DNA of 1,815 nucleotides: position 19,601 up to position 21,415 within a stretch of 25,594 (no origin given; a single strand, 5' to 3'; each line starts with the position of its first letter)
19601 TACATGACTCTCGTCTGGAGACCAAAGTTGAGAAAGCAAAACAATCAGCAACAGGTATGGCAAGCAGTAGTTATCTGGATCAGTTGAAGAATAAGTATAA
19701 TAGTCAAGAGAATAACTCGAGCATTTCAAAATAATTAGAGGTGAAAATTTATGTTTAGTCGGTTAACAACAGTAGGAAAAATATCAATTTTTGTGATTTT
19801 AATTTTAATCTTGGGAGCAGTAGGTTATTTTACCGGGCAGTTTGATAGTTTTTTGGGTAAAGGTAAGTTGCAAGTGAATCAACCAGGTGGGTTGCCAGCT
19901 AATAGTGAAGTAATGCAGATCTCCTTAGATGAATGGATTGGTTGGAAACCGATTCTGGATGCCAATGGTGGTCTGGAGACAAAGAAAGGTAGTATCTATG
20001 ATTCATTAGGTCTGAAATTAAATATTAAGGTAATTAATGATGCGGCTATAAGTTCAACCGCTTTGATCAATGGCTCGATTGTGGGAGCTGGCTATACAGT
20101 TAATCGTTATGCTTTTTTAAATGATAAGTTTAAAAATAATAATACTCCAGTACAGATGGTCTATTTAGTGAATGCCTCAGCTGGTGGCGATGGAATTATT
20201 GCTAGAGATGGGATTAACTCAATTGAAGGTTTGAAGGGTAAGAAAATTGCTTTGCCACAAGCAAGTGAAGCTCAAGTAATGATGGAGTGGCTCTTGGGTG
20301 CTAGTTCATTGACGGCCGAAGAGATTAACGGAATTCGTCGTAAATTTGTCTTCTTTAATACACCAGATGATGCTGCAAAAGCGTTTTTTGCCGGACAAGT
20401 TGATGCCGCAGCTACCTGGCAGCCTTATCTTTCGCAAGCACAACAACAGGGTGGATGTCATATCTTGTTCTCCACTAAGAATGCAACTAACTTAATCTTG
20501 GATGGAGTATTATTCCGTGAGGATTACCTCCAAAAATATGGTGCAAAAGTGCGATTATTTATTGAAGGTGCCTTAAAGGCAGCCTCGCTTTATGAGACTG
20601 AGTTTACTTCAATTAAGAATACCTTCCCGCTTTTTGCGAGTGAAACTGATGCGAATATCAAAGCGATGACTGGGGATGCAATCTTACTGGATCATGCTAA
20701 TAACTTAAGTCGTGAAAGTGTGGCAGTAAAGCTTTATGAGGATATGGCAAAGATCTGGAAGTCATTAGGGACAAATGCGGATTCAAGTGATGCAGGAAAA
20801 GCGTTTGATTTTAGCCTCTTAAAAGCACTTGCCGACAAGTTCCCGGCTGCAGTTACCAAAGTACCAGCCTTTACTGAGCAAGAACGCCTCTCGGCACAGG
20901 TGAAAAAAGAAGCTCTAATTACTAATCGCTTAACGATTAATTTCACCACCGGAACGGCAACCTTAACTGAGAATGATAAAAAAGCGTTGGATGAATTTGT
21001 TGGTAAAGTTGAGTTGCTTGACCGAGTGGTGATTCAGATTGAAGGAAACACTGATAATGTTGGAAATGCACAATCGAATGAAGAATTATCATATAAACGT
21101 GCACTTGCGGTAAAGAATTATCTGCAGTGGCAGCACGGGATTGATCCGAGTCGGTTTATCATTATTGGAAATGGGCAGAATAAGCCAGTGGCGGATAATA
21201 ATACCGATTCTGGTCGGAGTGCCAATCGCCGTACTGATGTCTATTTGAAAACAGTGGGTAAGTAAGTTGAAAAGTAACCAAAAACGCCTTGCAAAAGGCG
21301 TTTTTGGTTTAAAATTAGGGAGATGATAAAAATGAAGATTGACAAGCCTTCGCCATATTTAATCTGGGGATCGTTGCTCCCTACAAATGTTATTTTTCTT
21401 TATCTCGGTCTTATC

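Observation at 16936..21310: Five-gene operon joining a TauABC-type ABC system with PspA-like and coiled-coil proteins: candidate undescribed envelope system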

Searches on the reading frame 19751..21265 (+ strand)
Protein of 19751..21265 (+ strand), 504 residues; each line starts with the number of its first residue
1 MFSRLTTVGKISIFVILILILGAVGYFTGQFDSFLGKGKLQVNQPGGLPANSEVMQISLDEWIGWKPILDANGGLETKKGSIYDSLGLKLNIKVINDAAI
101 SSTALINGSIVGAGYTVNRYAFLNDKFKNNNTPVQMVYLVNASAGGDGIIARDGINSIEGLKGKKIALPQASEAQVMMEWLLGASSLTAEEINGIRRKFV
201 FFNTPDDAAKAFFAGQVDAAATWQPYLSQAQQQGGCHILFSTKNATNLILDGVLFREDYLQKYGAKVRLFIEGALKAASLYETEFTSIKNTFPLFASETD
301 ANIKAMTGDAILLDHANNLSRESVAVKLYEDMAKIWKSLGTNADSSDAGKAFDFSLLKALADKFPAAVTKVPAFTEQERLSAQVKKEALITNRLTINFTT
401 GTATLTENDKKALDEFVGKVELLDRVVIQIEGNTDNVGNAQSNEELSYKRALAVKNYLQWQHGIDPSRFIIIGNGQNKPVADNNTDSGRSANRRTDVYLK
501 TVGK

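Call 3: search_protein_families(library=pfam, proteins=[window:19751-21265:+], max_evalue=0.1)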
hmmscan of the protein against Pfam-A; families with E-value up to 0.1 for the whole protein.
window:19751-21265:+ (504 aa): 4 families
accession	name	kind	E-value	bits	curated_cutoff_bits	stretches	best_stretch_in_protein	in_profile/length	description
PF00691.25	OmpA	-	3.3e-21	75.9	27.2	1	398-493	2-98/98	OmpA family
PF09084.16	NMT1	-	5.8e-07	30.1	20.5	1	87-278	20-206/216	NMT1/THI5 like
PF13379.11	NMT1_2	-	1.3e-05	25.6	24.7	1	63-281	10-238/252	NMT1-like family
PF12974.12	Phosphonate-bd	-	2.4e-05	24.3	27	1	152-233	94-173/242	ABC transporter, phosphonate, periplasmic substrate-binding protein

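Call 4: search_protein_families(library=ncbifam, proteins=[window:19751-21265:+], max_evalue=0.1)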
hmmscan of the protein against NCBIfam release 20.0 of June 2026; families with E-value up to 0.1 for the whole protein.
window:19751-21265:+ (504 aa): 43 families (the best 25 are shown)
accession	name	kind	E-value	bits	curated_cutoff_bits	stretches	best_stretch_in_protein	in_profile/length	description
NF053611.1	YiaD_Gzip_OmpA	equivalog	8.8e-27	94.1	175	1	393-499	101-206/206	YiaD family glycine zipper/OmpA-like lipoprotein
NF053612.1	anchor_PA1041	equivalog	3.4e-23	82.8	250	1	376-499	111-235/236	PA1041 family peptidoglycan-binding anchor lipoprotein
TIGR01728.1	SsuA_fam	subfamily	1.4e-22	80.3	163.5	1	130-358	68-290/290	aliphatic sulfonate ABC transporter substrate-binding protein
NF045787.1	OmpABordt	equivalog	2.5e-20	73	200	1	381-498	72-188/194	outer membrane protein OmpA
NF006541.1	PRK09038.1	equivalog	2.2e-17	63.6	283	1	393-499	140-248/253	flagellar motor protein MotD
NF053585.1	OMP_LP_YfiB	equivalog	2.3e-17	63.3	128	1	396-497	58-158/163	outer membrane lipoprotein YfiB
NF053613.1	OMP_toxin_LptF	equivalog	9.8e-16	58.2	400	1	421-498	169-244/256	lipotoxin F family OmpA-related lipoprotein LptF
NF045788.1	Omp38Acinit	equivalog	7.9e-15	54.7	500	1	392-495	239-342/354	outer membrane protein Omp38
TIGR03350.1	type_VI_ompA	equivalog_domain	1.4e-14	54.2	139.8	1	391-498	27-136/137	type VI secretion system protein TssL, long form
NF006508.0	PRK08944.1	subfamily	5.7e-14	52.1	259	1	397-500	182-288/304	MotB family protein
TIGR03427.1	ABC_peri_uca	equivalog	4.1e-13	49.2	333.9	1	56-261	5-198/328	putative urea ABC transporter substrate-binding protein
TIGR02802.1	Pal_lipo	equivalog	4.7e-13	49.1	125.35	1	396-497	2-102/104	peptidoglycan-associated lipoprotein Pal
NF005382.1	PRK06925.1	equivalog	2.3e-12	47.7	264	1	394-497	115-221/225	flagellar motor protein MotS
NF008588.0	PRK11553.1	subfamily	2.6e-12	46.3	299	1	154-281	120-240/319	aliphatic sulfonate ABC transporter substrate-binding protein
NF005999.0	PRK08126.1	subfamily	5.5e-12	45.2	571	1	428-498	356-429/432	hypothetical protein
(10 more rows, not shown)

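Call 15: find_homologous_proteins(query=window:19751-21265:+, max_evalue=0.00001)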
Query window:19751-21265:+ (504 aa): 1893 proteins with E <= 0.00001 among 8000 candidates; the best 120 are listed.
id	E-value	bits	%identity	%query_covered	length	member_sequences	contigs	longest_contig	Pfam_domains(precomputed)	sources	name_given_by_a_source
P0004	0.0e+0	1016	90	100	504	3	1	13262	PF00691.26,PF13379.12,PF09084.17,PF12974.13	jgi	-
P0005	1.7e-244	830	73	100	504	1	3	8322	PF00691.26,PF13379.12,PF09084.17,PF12974.13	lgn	-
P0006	1.9e-188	646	60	99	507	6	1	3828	PF00691.26,PF09084.17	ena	-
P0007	2.5e-172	592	55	99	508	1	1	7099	PF00691.26,PF09084.17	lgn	-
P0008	2.9e-169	582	54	99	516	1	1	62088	PF00691.26,PF09084.17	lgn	-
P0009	3.4e-166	572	54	97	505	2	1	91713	PF00691.26,PF13379.12,PF09084.17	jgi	jgi:NitT/TauT family transport system substrate-binding protein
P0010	2.0e-165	570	56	99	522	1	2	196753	PF00691.26,PF09084.17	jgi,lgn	jgi:NitT/TauT family transport system substrate-binding protein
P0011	3.1e-165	569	55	99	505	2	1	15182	PF00691.26,PF13379.12,PF09084.17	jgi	jgi:outer membrane protein OmpA-like peptidoglycan-associated protein/ABC-type amino acid transport 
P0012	3.7e-165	569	54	99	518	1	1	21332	PF00691.26,PF09084.17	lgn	-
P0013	1.1e-164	567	53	99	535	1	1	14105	PF00691.26,PF13379.12,PF09084.17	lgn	-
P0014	2.8e-161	556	53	99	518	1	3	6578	PF00691.26,PF13379.12,PF09084.17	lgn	-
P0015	1.7e-160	553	54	99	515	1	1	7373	PF00691.26,PF09084.17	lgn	-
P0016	1.9e-160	553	53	99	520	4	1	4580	PF00691.26,PF13379.12,PF09084.17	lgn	-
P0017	1.9e-159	550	51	99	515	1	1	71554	PF00691.26,PF13379.12,PF09084.17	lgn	-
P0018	7.6e-159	548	52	99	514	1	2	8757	PF00691.26,PF13379.12,PF09084.17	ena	-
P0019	1.1e-158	547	52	99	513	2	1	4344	PF00691.26,PF13379.12,PF09084.17,PF12974.13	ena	-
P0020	3.2e-158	546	53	99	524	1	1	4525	PF00691.26,PF13379.12,PF09084.17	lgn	-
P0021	2.7e-157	543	53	99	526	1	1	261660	PF00691.26,PF13379.12,PF09084.17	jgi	jgi:NitT/TauT family transport system substrate-binding protein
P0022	4.1e-156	539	53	99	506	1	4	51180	PF00691.26,PF13379.12,PF09084.17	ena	-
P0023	7.3e-156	538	52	99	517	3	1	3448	PF00691.26,PF13379.12,PF09084.17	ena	-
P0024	1.2e-155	537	51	99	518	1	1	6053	PF00691.26,PF09084.17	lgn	-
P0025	8.0e-155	535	52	99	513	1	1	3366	PF00691.26,PF13379.12,PF09084.17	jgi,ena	-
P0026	1.6e-154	534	53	99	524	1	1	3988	PF00691.26,PF13379.12,PF09084.17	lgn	-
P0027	2.6e-154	533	52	99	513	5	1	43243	PF00691.26,PF13379.12,PF09084.17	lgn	-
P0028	8.4e-154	531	52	99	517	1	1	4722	PF00691.26,PF13379.12,PF09084.17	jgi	-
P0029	1.4e-153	531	52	98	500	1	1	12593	PF00691.26,PF13379.12,PF09084.17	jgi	jgi:NitT/TauT family transport system substrate-binding protein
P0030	2.0e-153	530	55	91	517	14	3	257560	PF00691.26,PF13379.12,PF09084.17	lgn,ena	-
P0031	3.7e-153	529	50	99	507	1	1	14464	PF00691.26,PF09084.17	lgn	-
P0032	6.4e-153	528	54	91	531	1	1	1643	PF00691.26,PF13379.12,PF09084.17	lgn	-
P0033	7.3e-153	528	52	99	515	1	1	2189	PF00691.26,PF13379.12,PF09084.17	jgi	jgi:outer membrane protein OmpA-like peptidoglycan-associated protein/ABC-type amino acid transport 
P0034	2.4e-152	526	52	98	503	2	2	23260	PF00691.26,PF13379.12,PF09084.17,PF12974.13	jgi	jgi:NitT/TauT family transport system substrate-binding protein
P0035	4.4e-152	526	51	99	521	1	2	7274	PF00691.26,PF13379.12,PF09084.17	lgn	-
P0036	6.7e-152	525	51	99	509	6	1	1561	PF00691.26,PF13379.12,PF09084.17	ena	-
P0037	1.8e-151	524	52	99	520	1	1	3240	PF00691.26,PF13379.12,PF09084.17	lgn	-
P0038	2.6e-151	523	51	99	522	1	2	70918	PF00691.26,PF13379.12,PF09084.17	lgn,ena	-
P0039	2.8e-151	523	55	89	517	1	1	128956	PF00691.26,PF13379.12,PF09084.17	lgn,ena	-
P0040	5.8e-151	522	52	99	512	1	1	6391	PF00691.26,PF13379.12,PF09084.17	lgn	-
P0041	1.2e-150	521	50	99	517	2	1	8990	PF00691.26,PF13379.12,PF09084.17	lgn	-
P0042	2.0e-150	520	52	99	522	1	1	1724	PF00691.26,PF13379.12,PF09084.17,PF12974.13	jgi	-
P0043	6.9e-150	518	51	97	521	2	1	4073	PF00691.26,PF13379.12,PF09084.17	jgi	jgi:NitT/TauT family transport system substrate-binding protein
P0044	7.2e-150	518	48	99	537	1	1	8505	PF00691.26,PF13379.12,PF09084.17,PF12974.13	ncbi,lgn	ncbi:MAG: phosphate ABC transporter substrate-binding/OmpA family protein [archaeon]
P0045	2.5e-149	517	50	99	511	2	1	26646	PF00691.26,PF13379.12,PF09084.17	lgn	-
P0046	3.7e-149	516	50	99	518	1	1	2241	PF00691.26,PF13379.12,PF09084.17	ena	-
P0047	8.9e-149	515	55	90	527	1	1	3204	PF00691.26,PF13379.12,PF09084.17,PF12974.13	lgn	-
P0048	2.2e-148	513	50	99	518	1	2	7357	PF00691.26,PF13379.12,PF09084.17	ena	-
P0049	2.5e-148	513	50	99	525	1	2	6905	PF00691.26,PF09084.17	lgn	-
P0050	3.0e-148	513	50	99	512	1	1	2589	PF00691.26,PF13379.12,PF03180.20,PF09084.17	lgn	-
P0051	3.1e-148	513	50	100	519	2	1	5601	PF00691.26,PF09084.17,PF12974.13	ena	-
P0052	3.3e-148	513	49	99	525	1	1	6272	PF00691.26,PF13379.12,PF09084.17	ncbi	-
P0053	4.8e-148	512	51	95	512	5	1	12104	PF00691.26,PF13379.12,PF09084.17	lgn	-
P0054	6.8e-148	512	50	99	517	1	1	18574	PF00691.26,PF13379.12,PF09084.17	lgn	-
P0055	7.7e-148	512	50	99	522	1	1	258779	PF00691.26,PF13379.12,PF09084.17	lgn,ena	-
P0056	1.1e-147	511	50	99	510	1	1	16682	PF00691.26,PF13379.12,PF09084.17,PF12974.13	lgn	-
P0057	1.4e-147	511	50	99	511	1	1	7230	PF00691.26,PF09084.17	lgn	-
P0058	2.1e-147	510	51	99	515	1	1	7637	PF00691.26,PF13379.12,PF09084.17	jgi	jgi:ABC-type nitrate/sulfonate/bicarbonate transport system substrate-binding protein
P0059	3.1e-147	510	50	99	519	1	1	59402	PF00691.26,PF13379.12,PF09084.17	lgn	-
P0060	3.6e-147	509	50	99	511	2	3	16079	PF00691.26,PF13379.12,PF09084.17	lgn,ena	-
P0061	7.2e-147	508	50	99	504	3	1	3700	PF00691.26,PF13379.12,PF03180.20,PF09084.17,PF12974.13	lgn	-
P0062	1.1e-146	508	51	99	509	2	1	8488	PF00691.26,PF13379.12,PF09084.17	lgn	-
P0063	1.5e-145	504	54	89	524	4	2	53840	PF00691.26,PF13379.12,PF09084.17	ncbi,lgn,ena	-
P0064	2.1e-145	504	50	99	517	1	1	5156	PF00691.26,PF13379.12,PF09084.17,PF12974.13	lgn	-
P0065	2.9e-145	503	52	99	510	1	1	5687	PF00691.26,PF13379.12,PF09084.17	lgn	-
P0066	3.0e-145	503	49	99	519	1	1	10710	PF00691.26,PF13379.12,PF09084.17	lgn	-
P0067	1.1e-144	501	50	99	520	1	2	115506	PF00691.26,PF09084.17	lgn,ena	-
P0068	1.6e-144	501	49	99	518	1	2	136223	PF00691.26,PF13379.12,PF09084.17,PF12974.13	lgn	-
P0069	2.7e-144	500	51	99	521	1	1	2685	PF00691.26,PF13379.12,PF09084.17,PF12974.13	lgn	-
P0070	5.0e-144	499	50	99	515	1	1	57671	PF00691.26,PF13379.12,PF09084.17,PF12974.13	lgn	-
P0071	7.5e-144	498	50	99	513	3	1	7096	PF00691.26,PF13379.12,PF09084.17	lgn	-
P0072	9.5e-144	498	52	91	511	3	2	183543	PF00691.26,PF13379.12,PF09084.17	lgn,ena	-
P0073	1.0e-143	498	54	91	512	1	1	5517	PF00691.26,PF13379.12,PF03180.20,PF09084.17,PF12974.13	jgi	jgi:outer membrane protein OmpA-like peptidoglycan-associated protein/ABC-type metal ion transport s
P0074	3.7e-143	496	51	99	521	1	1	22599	PF00691.26,PF09084.17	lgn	-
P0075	4.3e-143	496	53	89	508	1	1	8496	PF00691.26,PF13379.12,PF09084.17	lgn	-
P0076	4.6e-143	496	53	89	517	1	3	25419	PF00691.26,PF13379.12,PF09084.17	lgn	-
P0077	6.9e-143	495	49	96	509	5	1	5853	PF00691.26,PF13379.12,PF09084.17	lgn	-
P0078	8.5e-143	495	50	96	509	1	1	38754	PF00691.26,PF09084.17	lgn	-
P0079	1.2e-142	495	48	99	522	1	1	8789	PF00691.26,PF13379.12,PF09084.17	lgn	-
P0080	1.5e-142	494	49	99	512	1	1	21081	PF00691.26,PF13379.12,PF09084.17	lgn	-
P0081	1.5e-142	494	50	99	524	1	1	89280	PF00691.26,PF13379.12,PF09084.17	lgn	-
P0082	1.9e-142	494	49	99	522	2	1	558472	PF00691.26,PF13379.12,PF09084.17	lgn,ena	-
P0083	2.3e-142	494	49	99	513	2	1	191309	PF00691.26,PF13379.12,PF09084.17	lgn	-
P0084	3.0e-142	493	53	89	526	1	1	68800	PF00691.26,PF13379.12,PF09084.17,PF12974.13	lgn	-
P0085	4.4e-142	493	49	99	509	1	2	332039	PF00691.26,PF13379.12,PF09084.17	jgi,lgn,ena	-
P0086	4.9e-142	492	51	91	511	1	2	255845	PF00691.26,PF13379.12,PF09084.17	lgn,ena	-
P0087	5.2e-142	492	49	99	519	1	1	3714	PF00691.26,PF13379.12,PF09084.17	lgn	-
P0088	2.4e-141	490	49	99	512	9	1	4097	PF00691.26,PF13379.12,PF09084.17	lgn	-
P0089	3.2e-141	490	49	99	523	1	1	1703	PF00691.26,PF13379.12,PF09084.17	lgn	-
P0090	3.4e-141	490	50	99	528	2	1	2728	PF00691.26,PF13379.12,PF09084.17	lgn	-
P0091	6.1e-141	489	49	99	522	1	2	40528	PF00691.26,PF13379.12,PF09084.17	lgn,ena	-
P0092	6.3e-141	489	49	99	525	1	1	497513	PF00691.26,PF13379.12,PF09084.17,PF12974.13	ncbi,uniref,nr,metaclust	ncbi:gp249 [Bacillus phage G]|uniref:Gp249 n=1 Tax=Bacillus phage G TaxID=2884420 RepID=G3M9Z0_9CAUD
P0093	8.5e-141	488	53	89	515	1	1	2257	PF00691.26,PF13379.12,PF09084.17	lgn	-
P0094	1.4e-140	488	49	99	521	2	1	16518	PF00691.26,PF13379.12,PF09084.17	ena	-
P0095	1.9e-140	487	50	96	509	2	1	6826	PF00691.26,PF13379.12,PF09084.17,PF12974.13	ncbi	ncbi:putative aliphatic sulfonates-binding protein precursor [compost metagenome]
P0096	2.5e-140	487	49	99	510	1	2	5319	PF00691.26,PF13379.12,PF09084.17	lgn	-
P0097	3.3e-140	486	55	87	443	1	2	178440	PF00691.26,PF13379.12,PF09084.17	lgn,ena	-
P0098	4.0e-140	486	48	99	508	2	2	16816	PF00691.26,PF09084.17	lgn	-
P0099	4.1e-140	486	53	87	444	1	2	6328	PF00691.26,PF13379.12,PF09084.17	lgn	-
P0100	1.0e-139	485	50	100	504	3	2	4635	PF00691.26,PF13379.12,PF09084.17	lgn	-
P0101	1.1e-139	485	51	89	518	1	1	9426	PF00691.26,PF09084.17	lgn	-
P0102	1.2e-139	485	48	99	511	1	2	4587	PF00691.26,PF13379.12,PF09084.17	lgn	-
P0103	1.3e-139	485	48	99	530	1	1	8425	PF00691.26,PF13379.12,PF09084.17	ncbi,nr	ncbi:MAG: phosphate ABC transporter substrate-binding/OmpA family protein [Bacillota bacterium]|nr:p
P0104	1.5e-139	484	49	99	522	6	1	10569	PF00691.26,PF13379.12,PF09084.17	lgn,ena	-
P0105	1.5e-139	484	52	89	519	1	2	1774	PF00691.26,PF13379.12,PF09084.17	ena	-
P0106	1.6e-139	484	50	99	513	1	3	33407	PF00691.26,PF13379.12,PF09084.17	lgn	-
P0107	5.6e-139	482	49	99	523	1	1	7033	PF00691.26,PF13379.12,PF09084.17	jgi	jgi:outer membrane protein OmpA-like peptidoglycan-associated protein/ABC-type amino acid transport 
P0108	5.8e-139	482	48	99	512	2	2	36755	PF00691.26,PF13379.12,PF09084.17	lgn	-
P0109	7.2e-139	482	49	99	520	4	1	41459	PF00691.26,PF13379.12,PF09084.17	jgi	-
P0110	9.6e-139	482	49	100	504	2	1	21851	PF00691.26,PF13379.12,PF09084.17,PF12974.13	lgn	-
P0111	1.2e-138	481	49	99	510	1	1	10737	PF00691.26,PF13379.12,PF09084.17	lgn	-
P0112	3.8e-138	480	48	99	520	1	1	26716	PF00691.26,PF13379.12,PF09084.17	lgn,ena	-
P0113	4.9e-138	479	49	99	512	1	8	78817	PF00691.26,PF13379.12,PF09084.17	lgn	-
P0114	7.3e-138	479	49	99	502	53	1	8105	PF00691.26,PF13379.12,PF09084.17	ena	-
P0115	1.4e-137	478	53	90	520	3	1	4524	PF00691.26,PF13379.12,PF09084.17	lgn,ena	-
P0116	1.5e-137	478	48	99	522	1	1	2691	PF00691.26,PF13379.12,PF09084.17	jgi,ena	-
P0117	1.8e-137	477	52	89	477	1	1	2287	PF00691.26,PF13379.12,PF09084.17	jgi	jgi:NitT/TauT family transport system substrate-binding protein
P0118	1.9e-137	477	48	99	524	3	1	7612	PF00691.26,PF09084.17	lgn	-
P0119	4.6e-137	476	51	89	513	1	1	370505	PF00691.26,PF13379.12,PF09084.17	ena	-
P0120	5.6e-137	476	48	99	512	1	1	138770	PF00691.26,PF13379.12,PF09084.17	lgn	-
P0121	8.4e-137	475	49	99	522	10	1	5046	PF00691.26,PF09084.17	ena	-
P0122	1.0e-136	475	47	99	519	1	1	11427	PF00691.26,PF13379.12,PF09084.17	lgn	-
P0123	1.1e-136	475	48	99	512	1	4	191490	PF00691.26,PF13379.12,PF09084.17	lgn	-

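Call 18: search_dna_similar(query=window:19751-21265:+, collection=phages, mode=protein, max_rows=20)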
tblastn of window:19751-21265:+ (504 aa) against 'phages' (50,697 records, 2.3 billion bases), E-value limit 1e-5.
Records with a match: 38; places in all: 40; records where one place covers at least 80% of the query: 20.
Best place of each record, by identity: <60% 38.
By first word of the organism name: Prevotella 15; Acinetobacter 10; Bacteriophage 4; Pseudomonas 4; uncultured 3; Bacillus 2.
By host as written in the record: - 17; Prevotella sp. 15; Pseudomonas aeruginosa 3; Bacillus megaterium str. ATCC 43725 2; Pseudomonas aeruginosa PACL 1.
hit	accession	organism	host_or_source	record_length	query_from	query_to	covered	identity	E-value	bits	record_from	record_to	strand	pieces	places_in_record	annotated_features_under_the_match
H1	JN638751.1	Bacillus phage G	Bacillus megaterium str. ATCC 43725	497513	3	499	99%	49.3%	4e-138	446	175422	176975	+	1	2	249: gp249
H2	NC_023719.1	Bacillus phage G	Bacillus megaterium str. ATCC 43725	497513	3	499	99%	49.3%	4e-138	446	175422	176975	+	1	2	249: gp249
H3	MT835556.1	Bacteriophage sp.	human fecal samples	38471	40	482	88%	34.4%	2e-70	250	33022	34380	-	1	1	record has no annotation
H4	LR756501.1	uncultured phage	metagenomic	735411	1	499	99%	27.7%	1e-31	135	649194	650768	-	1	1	record has no annotation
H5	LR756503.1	uncultured phage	metagenomic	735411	1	499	99%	27.7%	1e-31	135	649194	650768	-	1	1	record has no annotation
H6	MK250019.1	Prevotella phage Lak-A2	Prevotella sp.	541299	50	501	90%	29.0%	1e-27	123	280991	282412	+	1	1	record has no annotation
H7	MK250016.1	Prevotella phage Lak-A1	Prevotella sp.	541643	50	501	90%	29.0%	1e-27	123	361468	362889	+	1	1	record has no annotation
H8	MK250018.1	Prevotella phage Lak-A1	Prevotella sp.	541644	50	501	90%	29.0%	1e-27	123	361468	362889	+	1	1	record has no annotation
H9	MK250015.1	Prevotella phage Lak-A1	Prevotella sp.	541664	50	501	90%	29.0%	1e-27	123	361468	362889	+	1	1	record has no annotation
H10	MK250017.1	Prevotella phage Lak-A1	Prevotella sp.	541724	50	501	90%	29.0%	1e-27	123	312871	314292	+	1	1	record has no annotation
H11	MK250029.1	Prevotella phage Lak-C1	Prevotella sp.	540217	51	501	89%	29.1%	2e-27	122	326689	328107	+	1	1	record has no annotation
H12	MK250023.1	Prevotella phage Lak-B4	Prevotella sp.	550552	46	499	90%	28.7%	5e-28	124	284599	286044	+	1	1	record has no annotation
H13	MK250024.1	Prevotella phage Lak-B5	Prevotella sp.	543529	50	499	89%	28.7%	1e-28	126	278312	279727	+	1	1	record has no annotation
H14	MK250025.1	Prevotella phage Lak-B6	Prevotella sp.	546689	50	499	89%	28.7%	1e-28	126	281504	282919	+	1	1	record has no annotation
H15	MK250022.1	Prevotella phage Lak-B3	Prevotella sp.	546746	50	499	89%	28.7%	1e-28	126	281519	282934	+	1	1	record has no annotation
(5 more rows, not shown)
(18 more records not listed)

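Call 19: get_annotated_region(hit=H1, flank=7000)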
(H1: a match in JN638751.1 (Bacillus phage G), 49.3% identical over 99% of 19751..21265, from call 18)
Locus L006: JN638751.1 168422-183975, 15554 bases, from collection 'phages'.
description: Bacillus phage G, complete genome.
organism: Bacillus phage G (NCBI taxid 2884420)
taxonomy: Viruses; Duplodnaviria; Heunggongvirae; Uroviricota; Caudoviricetes; Donellivirus; Donellivirus gee
host: Bacillus megaterium str. ATCC 43725; source: soil; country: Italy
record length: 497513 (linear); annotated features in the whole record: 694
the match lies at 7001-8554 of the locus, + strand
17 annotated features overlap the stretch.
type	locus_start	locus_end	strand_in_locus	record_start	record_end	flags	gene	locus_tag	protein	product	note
CDS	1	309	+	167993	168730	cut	238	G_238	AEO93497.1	gp238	-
CDS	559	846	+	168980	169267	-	239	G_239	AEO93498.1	gp239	DNA binding protein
CDS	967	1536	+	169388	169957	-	240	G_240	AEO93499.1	gp240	RNA ligase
CDS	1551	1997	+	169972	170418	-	241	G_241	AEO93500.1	gp241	-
CDS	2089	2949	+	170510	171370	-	242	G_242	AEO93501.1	gp242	-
CDS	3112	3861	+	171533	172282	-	243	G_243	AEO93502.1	gp243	ABC-like transporter permease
CDS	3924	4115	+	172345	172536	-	244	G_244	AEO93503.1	gp244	-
CDS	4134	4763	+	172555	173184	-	245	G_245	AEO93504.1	gp245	ABC transporter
CDS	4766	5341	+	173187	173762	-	246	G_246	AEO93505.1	gp246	-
CDS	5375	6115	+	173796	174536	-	247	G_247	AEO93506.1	gp247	-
CDS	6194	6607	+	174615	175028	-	248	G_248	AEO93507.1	gp248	-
CDS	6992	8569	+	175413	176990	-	249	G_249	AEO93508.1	gp249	OmpA/MotB domain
CDS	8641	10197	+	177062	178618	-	250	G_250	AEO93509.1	gp250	OmpA/MotB domain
CDS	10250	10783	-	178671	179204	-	251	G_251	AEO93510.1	gp251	-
CDS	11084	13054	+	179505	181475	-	252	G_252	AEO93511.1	gp252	DNA gyrase subunit B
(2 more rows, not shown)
